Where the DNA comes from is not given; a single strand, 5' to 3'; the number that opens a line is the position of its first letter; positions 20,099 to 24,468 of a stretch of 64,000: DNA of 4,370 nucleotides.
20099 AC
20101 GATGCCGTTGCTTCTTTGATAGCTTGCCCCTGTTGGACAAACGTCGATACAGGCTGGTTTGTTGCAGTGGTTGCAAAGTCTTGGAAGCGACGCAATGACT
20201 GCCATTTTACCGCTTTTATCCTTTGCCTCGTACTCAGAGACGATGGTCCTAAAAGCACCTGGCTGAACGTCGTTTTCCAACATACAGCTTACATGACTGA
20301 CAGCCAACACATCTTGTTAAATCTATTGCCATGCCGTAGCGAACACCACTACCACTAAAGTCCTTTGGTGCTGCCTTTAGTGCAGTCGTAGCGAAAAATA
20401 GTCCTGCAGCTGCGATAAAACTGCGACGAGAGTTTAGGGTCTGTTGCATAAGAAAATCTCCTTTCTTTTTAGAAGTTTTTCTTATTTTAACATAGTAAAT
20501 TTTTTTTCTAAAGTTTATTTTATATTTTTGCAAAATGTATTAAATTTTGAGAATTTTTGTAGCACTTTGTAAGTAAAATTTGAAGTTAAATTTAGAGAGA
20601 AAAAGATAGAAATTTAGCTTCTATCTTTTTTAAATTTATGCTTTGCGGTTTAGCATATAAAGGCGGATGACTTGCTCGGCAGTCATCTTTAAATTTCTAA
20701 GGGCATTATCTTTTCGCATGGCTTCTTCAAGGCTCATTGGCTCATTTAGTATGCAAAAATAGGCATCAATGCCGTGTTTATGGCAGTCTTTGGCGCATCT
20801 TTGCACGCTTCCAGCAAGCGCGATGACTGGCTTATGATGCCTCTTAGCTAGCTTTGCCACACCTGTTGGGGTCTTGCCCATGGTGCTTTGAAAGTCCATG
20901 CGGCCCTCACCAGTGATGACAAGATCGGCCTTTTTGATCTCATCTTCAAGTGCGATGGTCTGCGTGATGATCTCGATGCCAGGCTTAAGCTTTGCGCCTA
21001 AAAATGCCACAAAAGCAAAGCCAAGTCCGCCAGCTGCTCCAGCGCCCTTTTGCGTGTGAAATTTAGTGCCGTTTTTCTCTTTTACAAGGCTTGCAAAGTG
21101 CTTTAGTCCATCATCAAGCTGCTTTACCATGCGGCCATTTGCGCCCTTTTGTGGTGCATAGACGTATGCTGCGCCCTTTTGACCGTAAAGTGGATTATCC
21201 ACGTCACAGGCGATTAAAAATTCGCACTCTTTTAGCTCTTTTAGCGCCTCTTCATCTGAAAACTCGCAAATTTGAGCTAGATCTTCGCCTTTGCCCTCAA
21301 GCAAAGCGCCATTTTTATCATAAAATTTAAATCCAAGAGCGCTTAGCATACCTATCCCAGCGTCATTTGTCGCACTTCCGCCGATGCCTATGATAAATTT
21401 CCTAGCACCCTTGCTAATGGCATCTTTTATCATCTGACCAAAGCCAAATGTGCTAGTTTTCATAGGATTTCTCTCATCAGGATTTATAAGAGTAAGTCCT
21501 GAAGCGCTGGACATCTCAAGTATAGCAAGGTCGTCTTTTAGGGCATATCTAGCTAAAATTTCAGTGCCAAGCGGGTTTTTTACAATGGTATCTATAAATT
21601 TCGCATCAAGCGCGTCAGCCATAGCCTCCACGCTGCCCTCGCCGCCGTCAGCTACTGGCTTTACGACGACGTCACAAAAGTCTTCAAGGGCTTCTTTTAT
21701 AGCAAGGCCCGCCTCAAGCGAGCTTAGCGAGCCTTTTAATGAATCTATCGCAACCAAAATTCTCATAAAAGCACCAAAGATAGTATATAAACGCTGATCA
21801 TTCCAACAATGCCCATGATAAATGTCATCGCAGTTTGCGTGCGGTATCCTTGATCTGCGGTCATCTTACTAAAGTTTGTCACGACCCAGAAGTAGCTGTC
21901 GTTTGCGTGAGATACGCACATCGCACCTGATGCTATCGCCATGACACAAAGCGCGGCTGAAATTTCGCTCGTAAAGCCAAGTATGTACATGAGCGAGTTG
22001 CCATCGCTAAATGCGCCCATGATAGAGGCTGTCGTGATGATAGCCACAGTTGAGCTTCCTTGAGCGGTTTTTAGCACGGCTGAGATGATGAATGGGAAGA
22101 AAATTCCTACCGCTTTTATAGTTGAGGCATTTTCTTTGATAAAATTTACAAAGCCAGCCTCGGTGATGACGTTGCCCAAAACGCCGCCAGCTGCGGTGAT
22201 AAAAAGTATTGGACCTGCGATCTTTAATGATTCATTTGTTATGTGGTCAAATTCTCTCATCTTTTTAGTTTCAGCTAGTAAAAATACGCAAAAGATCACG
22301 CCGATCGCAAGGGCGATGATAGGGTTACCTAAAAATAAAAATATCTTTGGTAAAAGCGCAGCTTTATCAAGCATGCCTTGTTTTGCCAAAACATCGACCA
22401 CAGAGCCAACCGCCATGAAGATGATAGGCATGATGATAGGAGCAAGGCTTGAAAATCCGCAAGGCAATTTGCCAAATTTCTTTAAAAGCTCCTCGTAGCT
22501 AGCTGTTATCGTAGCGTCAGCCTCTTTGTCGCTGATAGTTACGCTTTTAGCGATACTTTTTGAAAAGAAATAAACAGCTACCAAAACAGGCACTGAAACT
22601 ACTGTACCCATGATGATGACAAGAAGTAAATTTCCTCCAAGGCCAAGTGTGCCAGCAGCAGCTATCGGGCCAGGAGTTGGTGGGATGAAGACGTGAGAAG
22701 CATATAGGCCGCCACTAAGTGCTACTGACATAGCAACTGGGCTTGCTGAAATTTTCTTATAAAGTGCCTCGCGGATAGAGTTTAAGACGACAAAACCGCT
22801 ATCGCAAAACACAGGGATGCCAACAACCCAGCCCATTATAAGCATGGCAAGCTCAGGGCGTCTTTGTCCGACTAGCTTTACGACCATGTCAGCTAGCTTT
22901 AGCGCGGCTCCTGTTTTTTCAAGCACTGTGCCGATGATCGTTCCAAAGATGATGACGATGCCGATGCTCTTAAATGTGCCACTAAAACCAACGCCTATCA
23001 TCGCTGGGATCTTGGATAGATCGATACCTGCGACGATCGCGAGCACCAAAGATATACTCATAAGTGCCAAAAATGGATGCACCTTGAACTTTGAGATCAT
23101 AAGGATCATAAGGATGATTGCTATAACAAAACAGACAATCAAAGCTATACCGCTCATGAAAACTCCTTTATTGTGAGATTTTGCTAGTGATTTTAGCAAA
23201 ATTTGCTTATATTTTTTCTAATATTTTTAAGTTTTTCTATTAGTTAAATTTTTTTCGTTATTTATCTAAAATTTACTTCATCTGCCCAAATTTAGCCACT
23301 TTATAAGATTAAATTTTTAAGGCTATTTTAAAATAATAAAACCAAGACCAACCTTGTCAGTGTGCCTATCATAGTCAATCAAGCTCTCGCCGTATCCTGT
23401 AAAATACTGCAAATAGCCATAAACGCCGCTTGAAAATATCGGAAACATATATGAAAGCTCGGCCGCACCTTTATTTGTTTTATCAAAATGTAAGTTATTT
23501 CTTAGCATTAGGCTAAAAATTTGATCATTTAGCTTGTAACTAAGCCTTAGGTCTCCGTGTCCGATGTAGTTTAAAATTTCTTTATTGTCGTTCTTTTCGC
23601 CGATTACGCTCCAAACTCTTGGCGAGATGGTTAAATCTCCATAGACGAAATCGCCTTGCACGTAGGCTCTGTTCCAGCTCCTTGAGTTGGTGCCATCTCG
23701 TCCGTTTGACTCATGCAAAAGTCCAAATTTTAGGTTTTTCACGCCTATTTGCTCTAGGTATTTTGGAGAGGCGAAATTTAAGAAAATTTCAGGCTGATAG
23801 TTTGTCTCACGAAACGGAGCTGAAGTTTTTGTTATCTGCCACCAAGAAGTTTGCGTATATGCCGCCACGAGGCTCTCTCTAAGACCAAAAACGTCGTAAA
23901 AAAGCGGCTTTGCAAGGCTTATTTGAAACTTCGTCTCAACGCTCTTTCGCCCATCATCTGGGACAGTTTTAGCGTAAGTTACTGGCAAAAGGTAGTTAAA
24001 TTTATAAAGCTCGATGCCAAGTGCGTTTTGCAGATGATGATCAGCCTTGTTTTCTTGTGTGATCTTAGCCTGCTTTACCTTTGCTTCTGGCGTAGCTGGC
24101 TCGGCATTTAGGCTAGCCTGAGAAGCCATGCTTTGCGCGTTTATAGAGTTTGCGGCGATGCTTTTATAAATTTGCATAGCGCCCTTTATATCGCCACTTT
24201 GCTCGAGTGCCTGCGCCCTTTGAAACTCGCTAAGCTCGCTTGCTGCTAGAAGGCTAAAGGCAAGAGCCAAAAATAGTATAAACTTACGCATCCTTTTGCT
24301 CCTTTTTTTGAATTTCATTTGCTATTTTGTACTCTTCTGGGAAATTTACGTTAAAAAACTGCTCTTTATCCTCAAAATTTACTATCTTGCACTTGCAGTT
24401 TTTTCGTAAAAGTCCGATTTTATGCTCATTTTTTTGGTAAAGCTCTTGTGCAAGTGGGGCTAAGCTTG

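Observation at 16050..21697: A 620-bp inverted repeat made from an internal glycerate-kinase fragment brackets the molybdoenzyme locus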

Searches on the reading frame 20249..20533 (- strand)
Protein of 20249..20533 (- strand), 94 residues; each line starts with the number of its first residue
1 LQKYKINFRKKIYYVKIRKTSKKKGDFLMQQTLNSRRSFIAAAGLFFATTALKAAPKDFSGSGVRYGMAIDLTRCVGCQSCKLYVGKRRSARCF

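Call 5: search_protein_families(library=ncbifam, proteins=[window:20249-20533:-])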
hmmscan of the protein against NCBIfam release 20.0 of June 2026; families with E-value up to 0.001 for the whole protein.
window:20249-20533:- (94 aa): 3 families
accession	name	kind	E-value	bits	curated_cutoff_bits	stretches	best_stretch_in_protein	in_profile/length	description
NF011569.0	PRK14993.1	equivalog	4.4e-06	26.3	416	1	42-83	19-61/244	tetrathionate reductase subunit TtrB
NF045715.1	sulf_resp_HmcB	equivalog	4.2e-05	22.8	420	1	39-82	5-53/307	sulfate respiration complex iron-sulfur protein HmcB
TIGR03149.1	cyt_nit_nrfC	equivalog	5.7e-05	22.6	377.6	1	35-82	3-55/225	cytochrome c nitrite reductase Fe-S protein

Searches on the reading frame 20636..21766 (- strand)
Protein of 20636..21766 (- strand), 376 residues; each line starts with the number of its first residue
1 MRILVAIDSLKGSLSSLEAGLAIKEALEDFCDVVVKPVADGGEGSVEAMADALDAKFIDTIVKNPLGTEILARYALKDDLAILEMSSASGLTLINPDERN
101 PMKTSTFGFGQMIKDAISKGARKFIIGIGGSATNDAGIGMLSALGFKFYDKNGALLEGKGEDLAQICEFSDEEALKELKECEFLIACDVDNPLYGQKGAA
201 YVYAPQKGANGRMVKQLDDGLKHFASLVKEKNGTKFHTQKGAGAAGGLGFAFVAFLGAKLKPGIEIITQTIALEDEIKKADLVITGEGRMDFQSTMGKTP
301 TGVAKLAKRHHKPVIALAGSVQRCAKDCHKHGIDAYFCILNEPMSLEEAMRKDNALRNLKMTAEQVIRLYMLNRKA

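Call 5: search_protein_families(library=ncbifam, proteins=[window:20636-21766:-])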
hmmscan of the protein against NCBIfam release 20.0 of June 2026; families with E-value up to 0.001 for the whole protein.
window:20636-21766:- (376 aa): 3 families
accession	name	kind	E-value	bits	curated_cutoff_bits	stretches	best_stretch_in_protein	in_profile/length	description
TIGR00045.1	TIGR00045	subfamily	5.3e-137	456.8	168.45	1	2-372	1-374/375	glycerate kinase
NF007401.0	PRK09932.1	equivalog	3.5e-101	339.1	625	1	1-365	1-368/381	glycerate 3-kinase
NF007668.0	PRK10342.1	equivalog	1.9e-98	330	686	1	1-357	1-364/381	glycerate 2-kinase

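Call 7: find_encoding_contigs(protein=window:20636-21766:-, flank=10000, max_places=10)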
Protein window:20636-21766:- (376 aa): 1 contig read that carries it; 1 place shown.
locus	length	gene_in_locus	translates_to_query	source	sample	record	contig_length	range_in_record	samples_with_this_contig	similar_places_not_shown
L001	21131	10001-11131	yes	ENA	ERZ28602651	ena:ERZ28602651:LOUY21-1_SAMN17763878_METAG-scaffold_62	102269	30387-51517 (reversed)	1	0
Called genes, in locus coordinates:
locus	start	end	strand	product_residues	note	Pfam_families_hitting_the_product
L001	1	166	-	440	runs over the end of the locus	PF05833:NFACT_N, PF05670:NFACT-R_1, PF18297:NFACT-R_2 (weak)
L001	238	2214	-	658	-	PF02743:dCache_1, PF22673:MCP-like_PDC_1, PF00015:MCPsignal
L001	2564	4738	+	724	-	PF07715:Plug, PF00593:TonB_dep_Rec_b-barrel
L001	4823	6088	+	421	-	PF00330:Aconitase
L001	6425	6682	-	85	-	PF03083:MtN3_slv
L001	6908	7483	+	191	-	PF12804:NTP_transf_3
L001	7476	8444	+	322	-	PF02253:PLA1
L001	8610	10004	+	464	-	PF02447:GntP_permease, PF03600:CitMHS (weak)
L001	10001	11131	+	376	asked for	PF02595:Gly_kinase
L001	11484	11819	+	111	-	PF14697:Fer4_21 (faint), PF13247:Fer4_11, PF13237:Fer4_10, PF12838:Fer4_7, PF13187:Fer4_9 (weak), PF00037:Fer4, PF12797:Fer4_2 (weak), PF12837:Fer4_6 (weak)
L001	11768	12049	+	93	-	-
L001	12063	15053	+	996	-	PF04879:Molybdop_Fe4S4 (weak), PF00384:Molybdopterin, PF01568:Molydop_binding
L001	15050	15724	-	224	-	PF02595:Gly_kinase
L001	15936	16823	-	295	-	PF11741:AMIN (weak)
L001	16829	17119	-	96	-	-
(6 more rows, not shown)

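Call 10: find_related_loci(query=window:20636-21766:-, collection=genome_contigs, flank=10000)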
Query window:20636-21766:- (376 aa) in genome_contigs; peptide patterns used: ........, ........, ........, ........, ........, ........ (x = any residue, [..] = any of these).
212 stretches matched a pattern; 65 encode a relative of the query (tblastn E <= 1e-3); 58 distinct loci.
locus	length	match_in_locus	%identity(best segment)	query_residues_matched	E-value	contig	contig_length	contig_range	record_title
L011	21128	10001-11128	99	1-376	0e+0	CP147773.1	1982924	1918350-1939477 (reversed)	Campylobacter concisus strain RMIT-O23 chromosome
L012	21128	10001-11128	99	1-376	0e+0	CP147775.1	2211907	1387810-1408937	Campylobacter concisus strain RMIT-O23 chromosome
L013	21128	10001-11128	99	1-376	0e+0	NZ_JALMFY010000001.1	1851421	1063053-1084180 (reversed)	Campylobacter concisus strain CCONP23O1 1, whole genome shotgun sequence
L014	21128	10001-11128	99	1-376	0e+0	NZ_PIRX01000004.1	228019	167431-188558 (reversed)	Campylobacter concisus strain H11O-S2 NODE_4_length_228019_cov_73.5633, whole genome shotgun sequence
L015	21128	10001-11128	99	1-376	0e+0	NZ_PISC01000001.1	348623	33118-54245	Campylobacter concisus strain H3O1 NODE_1_length_348623_cov_96.5755, whole genome shotgun sequence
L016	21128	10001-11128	99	1-376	0e+0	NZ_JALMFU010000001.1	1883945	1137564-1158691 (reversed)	Campylobacter concisus strain CCONP7I1 1, whole genome shotgun sequence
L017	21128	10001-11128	99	1-376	0e+0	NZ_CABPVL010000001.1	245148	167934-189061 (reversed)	Campylobacter concisus isolate 2010-43100, whole genome shotgun sequence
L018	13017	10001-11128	99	1-376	0e+0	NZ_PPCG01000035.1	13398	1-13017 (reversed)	Campylobacter concisus strain AAUH-20UCf 1097521, whole genome shotgun sequence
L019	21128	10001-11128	99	1-376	0e+0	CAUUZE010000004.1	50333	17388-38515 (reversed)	MAG TPA_asm: Campylobacter concisus isolate SRR13061532_bin.12_MetaWRAP_v1.3_MAG genome assembly, contig: ERZ21659678.15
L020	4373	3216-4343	98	1-376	0e+0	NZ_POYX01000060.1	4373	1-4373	Campylobacter concisus strain AAUH-19HCf2 1106312, whole genome shotgun sequence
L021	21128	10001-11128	99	1-376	0e+0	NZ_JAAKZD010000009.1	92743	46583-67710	Campylobacter concisus strain H32O-S1 ASC1_t_contig00009, whole genome shotgun sequence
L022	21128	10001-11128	99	1-376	0e+0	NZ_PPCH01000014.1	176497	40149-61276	Campylobacter concisus strain AAUH-10UCil-a 1096813, whole genome shotgun sequence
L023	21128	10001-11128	98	1-376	0e+0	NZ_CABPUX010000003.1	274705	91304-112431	Campylobacter concisus isolate 2010-113332-O, whole genome shotgun sequence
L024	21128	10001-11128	98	1-376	0e+0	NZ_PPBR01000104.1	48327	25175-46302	Campylobacter concisus strain AAUH-9UCpp 1099570, whole genome shotgun sequence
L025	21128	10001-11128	99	1-376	0e+0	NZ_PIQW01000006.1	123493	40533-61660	Campylobacter concisus strain P26UCO-S1 NODE_6_length_123493_cov_144.455, whole genome shotgun sequence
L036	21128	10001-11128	97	1-376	0e+0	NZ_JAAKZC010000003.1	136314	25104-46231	Campylobacter concisus strain H32O-S2 ASC2_t_contig00003, whole genome shotgun sequence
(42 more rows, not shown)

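Call 31: search_protein_families(library=ncbifam, proteins=[L036:15762-16823:-], max_evalue=0.001)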
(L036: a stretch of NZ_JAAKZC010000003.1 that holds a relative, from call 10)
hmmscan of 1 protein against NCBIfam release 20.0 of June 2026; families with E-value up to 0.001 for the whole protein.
L036:15762-16823:- (353 aa): 11 families
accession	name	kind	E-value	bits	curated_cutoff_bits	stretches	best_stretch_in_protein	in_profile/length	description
TIGR02224.1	recomb_XerC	equivalog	4.8e-47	160.7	335.15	1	63-342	8-283/295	tyrosine recombinase XerC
NF040815.2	recomb_XerA_Arch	equivalog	6.6e-47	160.3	220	1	64-342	8-260/263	site-specific tyrosine recombinase/integron integrase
TIGR02225.1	recomb_XerD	equivalog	1.1e-43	149.7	329.6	1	64-343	9-281/290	site-specific tyrosine recombinase XerD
NF001399.0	PRK00283.1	subfamily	6e-42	143.9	279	1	60-344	14-291/300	tyrosine recombinase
NF003462.0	PRK05084.1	equivalog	5.7e-25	87.8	267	1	161-346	167-354/360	tyrosine recombinase XerS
NF002331.0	PRK01287.1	subfamily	3.4e-23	82.2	371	1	162-342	135-318/365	site-specific tyrosine recombinase XerC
TIGR02249.1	integrase_gron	subfamily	5.9e-23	81.7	265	2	273-336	238-300/315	integron integrase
NF011946.0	PRK15417.1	equivalog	8.2e-14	51.5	435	2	278-336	258-315/337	integron integrase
NF007371.0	PRK09871.1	subfamily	1.9e-11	43.9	222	1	168-335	7-173/198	tyrosine-type DNA invertase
NF007370.0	PRK09870.1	subfamily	6.9e-10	38.9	221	1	161-336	6-179/200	tyrosine-type DNA invertase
NF040693.1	recomb_GmtY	equivalog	7.5e-08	32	340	1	260-340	350-436/441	gamma-mobile-trio recombinase GmtY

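Call 32: search_protein_families(library=pfam, proteins=[L036:15762-16823:-, window:20636-21766:-], max_evalue=0.001)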
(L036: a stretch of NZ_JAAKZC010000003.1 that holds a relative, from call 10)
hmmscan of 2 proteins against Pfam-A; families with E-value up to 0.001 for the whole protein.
L036:15762-16823:- (353 aa): 3 families
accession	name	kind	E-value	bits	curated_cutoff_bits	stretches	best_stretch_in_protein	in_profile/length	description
PF18644.7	Phage_int_SAM_6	-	5.2e-57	192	27.5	1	6-137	1-132/132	Phage integrase SAM-like domain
PF00589.27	Phage_integrase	-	3.5e-35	121.7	27.1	1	167-337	2-169/172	Phage integrase family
PF02899.23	Phage_int_SAM_1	-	0.00052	20.7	22.3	0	64-136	10-82/83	Phage integrase, N-terminal SAM-like domain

window:20636-21766:- (376 aa): 1 family
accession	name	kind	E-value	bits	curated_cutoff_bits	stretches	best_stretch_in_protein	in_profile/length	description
PF02595.20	Gly_kinase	-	3e-141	471.1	23.3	1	3-370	1-371/372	Glycerate kinase family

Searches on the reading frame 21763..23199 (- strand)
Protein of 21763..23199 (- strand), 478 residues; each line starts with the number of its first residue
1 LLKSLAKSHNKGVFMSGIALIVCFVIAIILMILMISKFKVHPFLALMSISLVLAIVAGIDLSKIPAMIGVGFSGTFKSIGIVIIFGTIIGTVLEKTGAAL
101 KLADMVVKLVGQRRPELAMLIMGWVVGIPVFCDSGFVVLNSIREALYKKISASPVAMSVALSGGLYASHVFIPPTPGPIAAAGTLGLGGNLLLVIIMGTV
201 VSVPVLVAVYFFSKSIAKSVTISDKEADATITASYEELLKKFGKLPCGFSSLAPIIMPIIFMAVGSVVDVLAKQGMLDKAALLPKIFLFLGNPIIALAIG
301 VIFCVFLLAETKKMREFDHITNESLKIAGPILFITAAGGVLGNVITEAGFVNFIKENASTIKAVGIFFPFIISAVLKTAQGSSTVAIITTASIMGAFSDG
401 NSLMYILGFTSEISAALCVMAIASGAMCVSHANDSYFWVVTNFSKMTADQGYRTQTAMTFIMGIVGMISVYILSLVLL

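Call 5: search_protein_families(library=ncbifam, proteins=[window:21763-23199:-])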
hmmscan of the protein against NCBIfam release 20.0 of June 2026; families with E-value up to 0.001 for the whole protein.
window:21763-23199:- (478 aa): 6 families
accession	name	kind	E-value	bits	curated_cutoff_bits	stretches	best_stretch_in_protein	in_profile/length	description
TIGR00791.1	gntP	subfamily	1.1e-72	245.5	292.75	1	21-477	3-439/439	gluconate:H+ symporter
NF007332.0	PRK09821.1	equivalog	3e-72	244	524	1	15-476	1-453/454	GntP family transporter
NF007781.0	PRK10472.1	equivalog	3.6e-50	171.2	625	1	15-475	1-443/446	gluconate transporter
NF011560.0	PRK14984.1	equivalog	9.5e-44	150.4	744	1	22-476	4-437/438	gluconate transporter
NF007395.0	PRK09921.1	equivalog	4.4e-43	148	618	1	17-476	4-444/445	D-serine transporter DsdX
NF007459.0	PRK10034.1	equivalog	3.8e-39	135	647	1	21-476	6-446/447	gluconate permease GntP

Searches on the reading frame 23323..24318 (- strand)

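Call 5: search_protein_families(library=ncbifam, proteins=[window:23323-24318:-])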
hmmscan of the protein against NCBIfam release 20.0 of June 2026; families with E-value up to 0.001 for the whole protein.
window:23323-24318:- (331 aa): 1 family
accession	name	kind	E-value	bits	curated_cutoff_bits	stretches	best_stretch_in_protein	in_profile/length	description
NF008031.0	PRK10763.1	equivalog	2.2e-55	188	369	1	74-328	26-285/290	phospholipase A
